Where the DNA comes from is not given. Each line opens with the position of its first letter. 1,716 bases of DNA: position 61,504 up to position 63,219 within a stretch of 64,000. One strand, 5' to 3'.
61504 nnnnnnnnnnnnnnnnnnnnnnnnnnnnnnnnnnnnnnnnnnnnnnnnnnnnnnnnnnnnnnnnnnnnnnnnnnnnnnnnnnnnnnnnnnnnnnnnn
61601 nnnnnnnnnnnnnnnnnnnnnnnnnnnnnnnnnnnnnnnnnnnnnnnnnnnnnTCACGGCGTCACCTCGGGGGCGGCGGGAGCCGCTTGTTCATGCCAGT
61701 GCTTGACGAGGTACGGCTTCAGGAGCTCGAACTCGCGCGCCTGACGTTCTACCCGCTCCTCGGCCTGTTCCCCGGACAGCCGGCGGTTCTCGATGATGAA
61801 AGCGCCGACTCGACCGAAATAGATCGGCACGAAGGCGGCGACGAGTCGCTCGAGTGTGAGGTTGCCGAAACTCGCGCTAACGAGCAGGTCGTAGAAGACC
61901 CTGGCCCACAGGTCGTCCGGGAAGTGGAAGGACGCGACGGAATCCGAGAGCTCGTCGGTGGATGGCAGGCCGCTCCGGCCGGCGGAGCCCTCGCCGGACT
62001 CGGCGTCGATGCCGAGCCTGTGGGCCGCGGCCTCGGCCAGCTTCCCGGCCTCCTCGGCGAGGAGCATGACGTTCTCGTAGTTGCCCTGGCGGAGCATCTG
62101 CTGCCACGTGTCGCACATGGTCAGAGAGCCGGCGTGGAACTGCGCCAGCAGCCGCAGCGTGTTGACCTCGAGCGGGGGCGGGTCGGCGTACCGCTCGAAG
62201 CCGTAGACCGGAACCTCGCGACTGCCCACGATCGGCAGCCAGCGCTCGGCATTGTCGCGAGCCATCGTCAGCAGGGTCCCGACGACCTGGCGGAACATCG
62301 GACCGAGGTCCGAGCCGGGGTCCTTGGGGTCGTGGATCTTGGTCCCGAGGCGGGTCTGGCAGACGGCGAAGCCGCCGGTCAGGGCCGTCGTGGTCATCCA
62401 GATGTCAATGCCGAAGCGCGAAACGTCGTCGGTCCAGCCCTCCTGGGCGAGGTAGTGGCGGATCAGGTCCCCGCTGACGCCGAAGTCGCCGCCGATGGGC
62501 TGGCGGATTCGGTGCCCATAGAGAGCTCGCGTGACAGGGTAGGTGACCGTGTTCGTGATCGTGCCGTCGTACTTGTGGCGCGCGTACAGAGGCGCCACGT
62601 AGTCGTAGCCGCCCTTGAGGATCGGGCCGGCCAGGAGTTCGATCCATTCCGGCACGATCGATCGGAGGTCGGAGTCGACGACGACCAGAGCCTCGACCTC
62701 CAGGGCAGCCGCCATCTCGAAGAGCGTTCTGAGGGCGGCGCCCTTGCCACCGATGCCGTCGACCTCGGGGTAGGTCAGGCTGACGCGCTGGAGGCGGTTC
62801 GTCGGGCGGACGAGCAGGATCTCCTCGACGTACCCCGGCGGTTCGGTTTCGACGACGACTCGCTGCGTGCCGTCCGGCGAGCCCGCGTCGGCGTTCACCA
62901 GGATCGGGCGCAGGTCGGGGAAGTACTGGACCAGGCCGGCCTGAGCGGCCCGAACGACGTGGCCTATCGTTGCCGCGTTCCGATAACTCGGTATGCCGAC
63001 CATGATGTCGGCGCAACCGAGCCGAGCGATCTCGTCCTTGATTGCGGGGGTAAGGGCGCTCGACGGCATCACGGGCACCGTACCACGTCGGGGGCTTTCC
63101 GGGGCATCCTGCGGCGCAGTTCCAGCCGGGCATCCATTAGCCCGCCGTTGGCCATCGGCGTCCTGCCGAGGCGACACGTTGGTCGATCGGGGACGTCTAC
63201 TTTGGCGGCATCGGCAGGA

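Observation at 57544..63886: Compatible-solute operon combining two alternative glycosylglycerate synthesis routes with glycerate kinase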

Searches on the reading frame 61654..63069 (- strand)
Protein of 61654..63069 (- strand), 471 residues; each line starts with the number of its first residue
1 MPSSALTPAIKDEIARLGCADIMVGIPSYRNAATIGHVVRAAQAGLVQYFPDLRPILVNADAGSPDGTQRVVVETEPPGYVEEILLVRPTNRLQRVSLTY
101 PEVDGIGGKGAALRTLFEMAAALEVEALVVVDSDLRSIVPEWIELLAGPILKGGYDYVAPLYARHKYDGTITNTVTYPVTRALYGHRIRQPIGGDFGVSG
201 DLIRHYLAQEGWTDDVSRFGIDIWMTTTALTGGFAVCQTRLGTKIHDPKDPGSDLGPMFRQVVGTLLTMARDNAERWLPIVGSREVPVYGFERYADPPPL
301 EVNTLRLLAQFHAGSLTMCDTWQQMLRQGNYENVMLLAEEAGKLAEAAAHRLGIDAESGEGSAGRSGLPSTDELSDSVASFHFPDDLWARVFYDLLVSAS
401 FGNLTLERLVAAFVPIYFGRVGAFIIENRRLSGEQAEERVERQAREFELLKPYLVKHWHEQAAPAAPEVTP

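Call 3: search_protein_families(library=pfam, proteins=[window:61654-63069:-], max_evalue=0.01)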
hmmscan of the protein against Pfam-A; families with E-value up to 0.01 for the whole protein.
window:61654-63069:- (471 aa): 1 family
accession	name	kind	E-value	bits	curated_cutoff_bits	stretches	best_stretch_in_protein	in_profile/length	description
PF00535.33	Glycos_transf_2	-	0.00059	20.2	23.3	1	24-175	2-128/168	Glycosyl transferase family 2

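Call 4: search_protein_families(library=ncbifam, proteins=[window:61654-63069:-], max_evalue=0.01)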
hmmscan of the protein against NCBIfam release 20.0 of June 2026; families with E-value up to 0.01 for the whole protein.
window:61654-63069:- (471 aa): 1 family
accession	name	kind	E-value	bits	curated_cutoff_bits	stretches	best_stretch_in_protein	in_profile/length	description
NF010496.0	PRK13915.1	equivalog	4.6e-15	55.5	262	1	20-270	31-268/307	glucosyl-3-phosphoglycerate synthase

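Call 5: search_solved_structures(query=window:61654-63069:-, max_evalue=1, show_alignments=2)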
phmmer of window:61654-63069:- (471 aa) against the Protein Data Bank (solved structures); distinct sequences matched with E-value up to 1: 6.
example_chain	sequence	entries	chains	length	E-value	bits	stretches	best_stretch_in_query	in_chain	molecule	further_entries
3ckj_A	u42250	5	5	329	8.6e-08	34.8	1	92-269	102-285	Putative uncharacterized protein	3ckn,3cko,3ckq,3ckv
4y6n_A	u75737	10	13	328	1.3e-07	34.3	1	95-269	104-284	Glucosyl-3-phosphoglycerate synthase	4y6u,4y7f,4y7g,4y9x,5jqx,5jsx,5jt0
3e25_A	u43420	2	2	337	1.3e-07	34.2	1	95-269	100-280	Putative uncharacterized protein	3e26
4ddz_A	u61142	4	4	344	1.5e-07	34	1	95-269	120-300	GLUCOSYL-3-PHOSPHOGLYCERATE SYNTHASE (GpgS) | Glucosyl-3-phosphoglycerate synthase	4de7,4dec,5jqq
7p5l_A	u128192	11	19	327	5.7e-07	32.1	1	97-268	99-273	Glucosyl-3-phosphoglycerate synthase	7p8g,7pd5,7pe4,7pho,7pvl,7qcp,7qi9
7pdo_A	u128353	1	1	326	5.7e-07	32.1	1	97-268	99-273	Glucosyl-3-phosphoglycerate synthase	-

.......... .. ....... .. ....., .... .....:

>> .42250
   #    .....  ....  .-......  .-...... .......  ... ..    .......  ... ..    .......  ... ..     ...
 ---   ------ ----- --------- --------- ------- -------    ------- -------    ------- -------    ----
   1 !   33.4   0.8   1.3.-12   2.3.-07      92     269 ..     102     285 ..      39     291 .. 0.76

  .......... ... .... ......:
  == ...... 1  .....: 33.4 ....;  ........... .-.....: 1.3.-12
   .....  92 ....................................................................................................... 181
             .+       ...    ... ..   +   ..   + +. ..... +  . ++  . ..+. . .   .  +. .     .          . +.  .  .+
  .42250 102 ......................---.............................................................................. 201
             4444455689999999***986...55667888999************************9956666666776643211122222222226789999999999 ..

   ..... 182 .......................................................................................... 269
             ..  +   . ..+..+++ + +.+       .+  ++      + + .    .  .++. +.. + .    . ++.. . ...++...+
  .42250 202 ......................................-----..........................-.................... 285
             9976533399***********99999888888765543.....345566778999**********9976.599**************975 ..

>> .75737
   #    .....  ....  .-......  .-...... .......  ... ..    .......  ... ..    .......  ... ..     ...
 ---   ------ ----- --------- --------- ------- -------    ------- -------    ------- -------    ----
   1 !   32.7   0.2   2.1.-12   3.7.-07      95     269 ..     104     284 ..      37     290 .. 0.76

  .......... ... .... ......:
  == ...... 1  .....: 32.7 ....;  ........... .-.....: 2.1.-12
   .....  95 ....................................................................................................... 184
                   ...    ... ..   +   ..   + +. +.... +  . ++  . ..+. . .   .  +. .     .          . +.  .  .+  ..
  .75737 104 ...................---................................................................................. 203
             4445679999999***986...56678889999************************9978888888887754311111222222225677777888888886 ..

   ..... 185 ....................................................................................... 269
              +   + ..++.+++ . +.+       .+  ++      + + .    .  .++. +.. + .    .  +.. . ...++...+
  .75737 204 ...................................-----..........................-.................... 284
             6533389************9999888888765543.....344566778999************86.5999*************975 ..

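Call 8: find_homologous_proteins(query=window:61654-63069:-, max_evalue=0.00001)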
Query window:61654-63069:- (471 aa): 8000 proteins with E <= 0.00001 among 8000 candidates; the best 120 are listed.
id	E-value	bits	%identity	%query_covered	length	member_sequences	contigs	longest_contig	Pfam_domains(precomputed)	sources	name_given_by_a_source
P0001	0.0e+0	1071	100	100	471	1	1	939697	-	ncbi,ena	-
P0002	2.0e-289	978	91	100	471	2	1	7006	-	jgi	jgi:glycosyltransferase involved in cell wall biosynthesis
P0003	2.6e-288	975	90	100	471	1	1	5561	-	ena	-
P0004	3.2e-288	974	91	97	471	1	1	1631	-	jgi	jgi:glucosylglycerate synthase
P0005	2.3e-281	952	90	98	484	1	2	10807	-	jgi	jgi:glycosyltransferase involved in cell wall biosynthesis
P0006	6.4e-281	950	90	98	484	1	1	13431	-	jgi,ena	jgi:glycosyltransferase involved in cell wall biosynthesis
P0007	4.5e-279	944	88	99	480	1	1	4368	-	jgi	jgi:hypothetical protein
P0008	5.9e-278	940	88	97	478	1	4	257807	-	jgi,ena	jgi:hypothetical protein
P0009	3.9e-277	938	88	97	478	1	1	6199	-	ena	-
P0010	2.9e-276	935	88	98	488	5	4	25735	-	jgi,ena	jgi:glycosyltransferase involved in cell wall biosynthesis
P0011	1.8e-275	932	86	100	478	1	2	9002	-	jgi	jgi:hypothetical protein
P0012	2.3e-275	932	88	97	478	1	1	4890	-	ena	-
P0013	6.6e-275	930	88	97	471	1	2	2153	-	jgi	jgi:glycosyltransferase involved in cell wall biosynthesis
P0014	1.3e-274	929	87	97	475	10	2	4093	-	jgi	jgi:hypothetical protein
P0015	1.7e-274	929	87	98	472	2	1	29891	-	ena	-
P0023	1.9e-272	922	85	99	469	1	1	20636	PF00535.33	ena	-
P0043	1.2e-267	907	86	97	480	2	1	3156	PF21969.3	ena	-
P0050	6.5e-266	901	85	98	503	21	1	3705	PF21969.3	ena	-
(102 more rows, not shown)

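Call 13: find_encoding_contigs(protein=P0001, flank=10000, max_places=3)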
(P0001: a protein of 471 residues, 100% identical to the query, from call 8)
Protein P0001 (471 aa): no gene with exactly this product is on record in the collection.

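Call 22: search_protein_families(library=pfam, proteins=[window:61654-63069:-, P0043, P0050, P0023], max_evalue=10)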
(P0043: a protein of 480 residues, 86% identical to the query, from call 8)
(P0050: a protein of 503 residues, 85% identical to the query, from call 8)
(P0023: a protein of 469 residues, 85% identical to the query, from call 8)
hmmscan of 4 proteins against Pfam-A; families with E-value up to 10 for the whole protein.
window:61654-63069:- (471 aa): 1 family
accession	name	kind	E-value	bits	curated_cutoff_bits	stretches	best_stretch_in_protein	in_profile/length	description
PF00535.33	Glycos_transf_2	-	0.00059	20.2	23.3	1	24-175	2-128/168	Glycosyl transferase family 2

P0043 (480 aa): 1 family
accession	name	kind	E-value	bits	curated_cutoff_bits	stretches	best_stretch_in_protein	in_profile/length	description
PF00535.33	Glycos_transf_2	-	0.00037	20.9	23.3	1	24-175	2-128/168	Glycosyl transferase family 2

P0050 (503 aa): 2 families
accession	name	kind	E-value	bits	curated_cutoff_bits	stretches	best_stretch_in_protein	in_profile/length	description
PF21969.2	MGS_GT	-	1.1e-05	25.5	27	1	108-240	74-209/239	Mannosylglycerate synthase, GT domain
PF00535.33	Glycos_transf_2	-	0.0017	18.8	23.3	1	109-176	65-128/168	Glycosyl transferase family 2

P0023 (469 aa): 1 family
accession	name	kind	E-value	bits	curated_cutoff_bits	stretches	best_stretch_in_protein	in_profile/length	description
PF00535.33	Glycos_transf_2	-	2e-05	25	23.3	1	25-175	3-128/168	Glycosyl transferase family 2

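Call 24: find_related_loci(query=window:61654-63069:-, collection=genome_contigs, flank=10000)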
Query window:61654-63069:- (471 aa) in genome_contigs; peptide patterns used: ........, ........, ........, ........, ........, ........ (x = any residue, [..] = any of these).
600 stretches matched a pattern (row limit reached: there are more); 588 encode a relative of the query (tblastn E <= 1e-3); the best 80 are kept; 80 distinct loci.
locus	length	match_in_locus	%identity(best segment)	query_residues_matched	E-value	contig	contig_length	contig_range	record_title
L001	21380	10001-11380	86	1-460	0e+0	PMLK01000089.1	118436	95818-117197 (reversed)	MAG: Chloroflexi bacterium isolate fen_1039 73.20120600_E1D.124_contig_4019, whole genome shotgun sequence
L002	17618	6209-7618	85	1-471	0e+0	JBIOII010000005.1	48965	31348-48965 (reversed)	MAG: Candidatus Limnocylindrales bacterium isolate GcC5-39 k141_1222869_length_48965_cov_40.5272, whole genome shotgun s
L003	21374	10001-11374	87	1-459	0e+0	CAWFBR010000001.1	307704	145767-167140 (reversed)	MAG: uncultured Chloroflexia bacterium isolate MFD02416.bin.1.333 genome assembly, contig: contig_15821, whole genome sh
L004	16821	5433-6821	86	1-463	0e+0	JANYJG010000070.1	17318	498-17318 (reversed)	MAG: Chloroflexi bacterium isolate GL140_3_metabinner_70 GL140_3_k141_3351820, whole genome shotgun sequence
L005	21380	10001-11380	84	1-460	0e+0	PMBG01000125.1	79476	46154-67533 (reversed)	MAG: Chloroflexi bacterium isolate fen_1067 73.20120700_E3M.75_contig_13589, whole genome shotgun sequence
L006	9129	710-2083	85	1-459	0e+0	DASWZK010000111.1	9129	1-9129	MAG TPA_asm: Candidatus Limnocylindrales bacterium isolate SMAG_U3736 k141_38575, whole genome shotgun sequence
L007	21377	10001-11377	84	1-460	0e+0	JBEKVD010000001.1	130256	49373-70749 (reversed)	MAG: Candidatus Limnocylindrales bacterium isolate SPRUCE 597 SPRUCE_597_1, whole genome shotgun sequence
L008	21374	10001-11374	86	1-459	0e+0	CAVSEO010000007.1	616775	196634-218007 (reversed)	MAG: uncultured Chloroflexia bacterium isolate MFD01872.bin.2.265 genome assembly, contig: contig_83919, whole genome sh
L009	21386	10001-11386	85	1-462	0e+0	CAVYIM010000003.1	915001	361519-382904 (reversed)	MAG: uncultured Chloroflexia bacterium isolate MFD01476.bin.2.191 genome assembly, contig: contig_21535, whole genome sh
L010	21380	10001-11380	85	1-460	0e+0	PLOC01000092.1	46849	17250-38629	MAG: Chloroflexi bacterium isolate fen_1069 73.20120800_E1D.31_contig_2464, whole genome shotgun sequence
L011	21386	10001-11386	83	1-463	0e+0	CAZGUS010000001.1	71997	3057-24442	MAG TPA_asm: uncultured Anaerolineaceae bacterium isolate binchicken_co50_320 genome assembly, contig: NODE_345_length_7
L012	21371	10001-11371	85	1-458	0e+0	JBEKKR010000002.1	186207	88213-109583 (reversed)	MAG: Candidatus Limnocylindrales bacterium isolate SPRUCE 351 SPRUCE_351_2, whole genome shotgun sequence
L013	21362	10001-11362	75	1-460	0e+0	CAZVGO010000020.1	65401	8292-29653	MAG TPA_asm: uncultured Anaerolineaceae bacterium isolate binchicken_co31_244 genome assembly, contig: k141_3734344, who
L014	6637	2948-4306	75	1-459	0e+0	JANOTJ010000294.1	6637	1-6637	MAG: Chloroflexota bacterium isolate VAR_39_metabat_309 VAR_39_k141_6364597, whole genome shotgun sequence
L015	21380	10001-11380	73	1-466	0e+0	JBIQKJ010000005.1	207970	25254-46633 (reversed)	MAG: Chloroflexota bacterium isolate mag.29f NODE_58_length_207970, whole genome shotgun sequence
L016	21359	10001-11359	74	1-458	0e+0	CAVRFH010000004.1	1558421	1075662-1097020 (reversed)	MAG: uncultured Chloroflexia bacterium isolate MFD04935.bin.2.120 genome assembly, contig: contig_1557, whole genome sho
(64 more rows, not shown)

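Call 31: search_protein_representatives(protein=window:61654-63069:-)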
Query: 471 residues. Proteins with E-value up to 0.001 (for the whole library): 2335; up to 1e-10: 1506; up to 1e-30: 589. The best 150 are listed.
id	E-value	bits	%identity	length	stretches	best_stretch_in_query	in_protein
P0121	4.5e-196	668.8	69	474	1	2-466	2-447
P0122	3.6e-134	464.7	48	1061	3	5-335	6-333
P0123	8.0e-134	463.6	76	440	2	56-301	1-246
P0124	1.3e-130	453.0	84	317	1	50-280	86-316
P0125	1.7e-130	452.6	67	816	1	23-352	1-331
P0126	1.0e-127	443.5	61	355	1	97-459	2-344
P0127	4.0e-125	434.9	41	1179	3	20-272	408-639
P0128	2.7e-117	409.1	78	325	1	1-241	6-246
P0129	1.2e-113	397.0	61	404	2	27-327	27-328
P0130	4.3e-111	388.6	67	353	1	23-287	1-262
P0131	5.3e-111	388.3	84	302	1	1-208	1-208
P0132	7.3e-111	387.9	76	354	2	131-367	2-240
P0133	2.4e-107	376.3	81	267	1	159-366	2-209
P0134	4.2e-107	375.5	71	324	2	131-351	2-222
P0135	1.3e-106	373.9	74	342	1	131-345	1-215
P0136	5.9e-106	371.7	43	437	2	5-332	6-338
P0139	5.0e-101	355.4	41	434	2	9-335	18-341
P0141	8.8e-99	348.0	43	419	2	5-341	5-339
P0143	4.9e-98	345.6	45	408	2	5-333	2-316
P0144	7.6e-98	345.0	53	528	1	9-315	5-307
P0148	3.2e-96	339.6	43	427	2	5-337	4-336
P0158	4.4e-91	322.6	44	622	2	3-337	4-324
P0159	1.1e-90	321.3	37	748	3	16-333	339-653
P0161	1.8e-90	320.6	43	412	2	16-335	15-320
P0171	4.0e-86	306.3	49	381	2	22-309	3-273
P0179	8.4e-83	295.4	38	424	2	5-336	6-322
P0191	3.0e-78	280.3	37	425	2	5-339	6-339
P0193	8.5e-78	278.9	41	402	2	11-338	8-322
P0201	2.4e-75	270.8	36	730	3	19-340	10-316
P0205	2.3e-74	267.6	44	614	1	49-459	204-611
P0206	5.5e-74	266.3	42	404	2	17-326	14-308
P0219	1.9e-69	251.3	58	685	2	225-416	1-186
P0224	7.2e-69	249.4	34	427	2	10-334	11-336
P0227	3.9e-68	247.0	50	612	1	125-351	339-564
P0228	4.3e-68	246.9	39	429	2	20-328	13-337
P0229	7.3e-68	246.1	39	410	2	19-344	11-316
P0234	3.0e-66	240.8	43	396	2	21-312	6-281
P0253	1.4e-62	228.7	32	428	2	6-334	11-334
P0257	5.3e-62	226.8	36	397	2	20-315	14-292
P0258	9.2e-62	226.0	32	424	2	6-331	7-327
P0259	1.3e-61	225.5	41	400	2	22-291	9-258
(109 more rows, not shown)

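Call 32: list_cluster_members(proteins=[P0136, P0139, P0141, P0148, P0179, P0191, P0224, P0253, P0258, P0122])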
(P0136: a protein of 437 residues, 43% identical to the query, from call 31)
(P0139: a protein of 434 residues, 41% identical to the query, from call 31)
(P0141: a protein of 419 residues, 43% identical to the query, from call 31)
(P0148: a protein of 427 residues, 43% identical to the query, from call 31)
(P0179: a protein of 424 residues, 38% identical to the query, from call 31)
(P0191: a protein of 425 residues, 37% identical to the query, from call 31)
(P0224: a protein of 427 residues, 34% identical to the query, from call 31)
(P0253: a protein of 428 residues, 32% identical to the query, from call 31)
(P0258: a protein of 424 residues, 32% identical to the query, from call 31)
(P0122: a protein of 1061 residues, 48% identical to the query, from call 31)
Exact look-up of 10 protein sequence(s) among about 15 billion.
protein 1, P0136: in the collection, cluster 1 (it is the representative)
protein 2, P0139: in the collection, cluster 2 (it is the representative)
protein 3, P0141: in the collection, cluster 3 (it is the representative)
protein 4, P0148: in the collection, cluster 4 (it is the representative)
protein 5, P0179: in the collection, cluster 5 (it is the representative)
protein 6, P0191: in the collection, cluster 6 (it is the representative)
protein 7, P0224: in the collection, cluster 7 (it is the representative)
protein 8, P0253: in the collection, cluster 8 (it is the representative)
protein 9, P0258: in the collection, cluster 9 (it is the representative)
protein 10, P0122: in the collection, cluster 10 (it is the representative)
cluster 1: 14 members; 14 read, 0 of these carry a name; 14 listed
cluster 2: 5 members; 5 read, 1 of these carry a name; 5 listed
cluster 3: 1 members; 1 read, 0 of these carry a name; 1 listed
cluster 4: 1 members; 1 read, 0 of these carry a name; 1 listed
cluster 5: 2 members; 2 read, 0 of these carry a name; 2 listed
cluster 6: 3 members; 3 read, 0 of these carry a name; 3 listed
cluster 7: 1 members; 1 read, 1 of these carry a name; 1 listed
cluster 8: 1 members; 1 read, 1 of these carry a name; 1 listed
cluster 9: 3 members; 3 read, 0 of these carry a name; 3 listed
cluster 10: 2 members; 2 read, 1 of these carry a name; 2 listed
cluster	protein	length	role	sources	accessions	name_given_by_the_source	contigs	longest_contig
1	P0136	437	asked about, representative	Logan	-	-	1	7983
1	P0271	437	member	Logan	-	-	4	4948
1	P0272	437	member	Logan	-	-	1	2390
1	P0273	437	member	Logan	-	-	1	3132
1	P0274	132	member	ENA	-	-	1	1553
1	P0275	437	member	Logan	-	-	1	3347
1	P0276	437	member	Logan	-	-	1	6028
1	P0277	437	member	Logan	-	-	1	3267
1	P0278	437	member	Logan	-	-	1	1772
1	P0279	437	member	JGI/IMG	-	-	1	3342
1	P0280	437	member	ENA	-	-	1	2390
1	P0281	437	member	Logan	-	-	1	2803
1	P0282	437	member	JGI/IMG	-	-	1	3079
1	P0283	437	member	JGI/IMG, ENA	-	-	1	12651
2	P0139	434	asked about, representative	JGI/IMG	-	-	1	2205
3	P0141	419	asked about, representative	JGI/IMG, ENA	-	-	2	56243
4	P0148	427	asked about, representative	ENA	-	-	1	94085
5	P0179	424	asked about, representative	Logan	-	-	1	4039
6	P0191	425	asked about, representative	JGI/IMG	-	-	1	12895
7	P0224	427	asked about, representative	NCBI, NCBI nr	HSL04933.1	MAG TPA: glycosyl transferase family 2 [Nitrospiraceae bacterium] | glycosyl transferase family 2 [Nitrospiraceae bacterium]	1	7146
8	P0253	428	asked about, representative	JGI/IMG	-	hypothetical protein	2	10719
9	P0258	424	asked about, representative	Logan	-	-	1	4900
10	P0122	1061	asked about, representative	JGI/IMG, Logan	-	glycosyltransferase involved in cell wall biosynthesis/nucleotide-binding universal ...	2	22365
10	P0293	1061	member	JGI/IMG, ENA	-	-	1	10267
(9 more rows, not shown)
